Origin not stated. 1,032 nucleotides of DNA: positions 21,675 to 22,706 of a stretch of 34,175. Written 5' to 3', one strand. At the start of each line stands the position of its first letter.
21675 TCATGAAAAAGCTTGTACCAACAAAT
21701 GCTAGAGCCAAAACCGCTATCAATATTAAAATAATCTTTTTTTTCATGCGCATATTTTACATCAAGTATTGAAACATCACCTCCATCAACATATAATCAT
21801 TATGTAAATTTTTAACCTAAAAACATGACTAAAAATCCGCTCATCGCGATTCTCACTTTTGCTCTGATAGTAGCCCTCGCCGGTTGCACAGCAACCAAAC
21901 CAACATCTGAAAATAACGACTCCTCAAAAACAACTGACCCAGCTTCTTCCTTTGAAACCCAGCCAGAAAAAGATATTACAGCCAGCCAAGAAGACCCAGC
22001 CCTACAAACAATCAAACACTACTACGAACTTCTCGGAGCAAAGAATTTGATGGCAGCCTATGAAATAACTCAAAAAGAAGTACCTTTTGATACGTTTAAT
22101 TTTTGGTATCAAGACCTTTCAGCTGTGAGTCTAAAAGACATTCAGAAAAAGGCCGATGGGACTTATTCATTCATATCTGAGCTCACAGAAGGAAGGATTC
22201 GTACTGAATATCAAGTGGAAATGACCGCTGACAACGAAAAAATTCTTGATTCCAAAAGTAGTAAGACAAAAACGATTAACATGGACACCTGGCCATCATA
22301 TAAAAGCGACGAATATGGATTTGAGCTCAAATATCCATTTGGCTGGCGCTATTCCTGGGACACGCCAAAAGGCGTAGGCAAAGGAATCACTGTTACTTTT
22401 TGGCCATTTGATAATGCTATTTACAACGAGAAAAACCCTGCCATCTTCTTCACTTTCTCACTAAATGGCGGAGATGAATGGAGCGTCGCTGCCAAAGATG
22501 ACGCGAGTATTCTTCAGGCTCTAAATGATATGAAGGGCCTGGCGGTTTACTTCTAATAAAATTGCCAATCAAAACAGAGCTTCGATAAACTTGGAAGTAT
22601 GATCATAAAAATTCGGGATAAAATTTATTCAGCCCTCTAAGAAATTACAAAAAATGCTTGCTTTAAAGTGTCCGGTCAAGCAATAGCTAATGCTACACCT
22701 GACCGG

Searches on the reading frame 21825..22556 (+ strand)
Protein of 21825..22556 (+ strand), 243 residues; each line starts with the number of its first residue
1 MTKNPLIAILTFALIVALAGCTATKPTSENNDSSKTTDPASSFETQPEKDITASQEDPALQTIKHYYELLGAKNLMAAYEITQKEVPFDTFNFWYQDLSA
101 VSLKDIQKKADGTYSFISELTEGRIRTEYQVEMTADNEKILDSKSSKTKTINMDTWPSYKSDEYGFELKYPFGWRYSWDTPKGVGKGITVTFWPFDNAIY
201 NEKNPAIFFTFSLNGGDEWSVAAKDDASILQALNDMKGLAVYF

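Call 5: search_protein_families(library=pfam, proteins=[window:21825-22556:+], max_evalue=0.001)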
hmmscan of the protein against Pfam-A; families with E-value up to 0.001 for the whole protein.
window:21825-22556:+ (243 aa): 1 family
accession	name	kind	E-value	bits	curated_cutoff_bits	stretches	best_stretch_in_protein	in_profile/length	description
PF24381.1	DUF7537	-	0.00047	20.2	31.7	1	7-61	2-55/258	Family of unknown function (DUF7537)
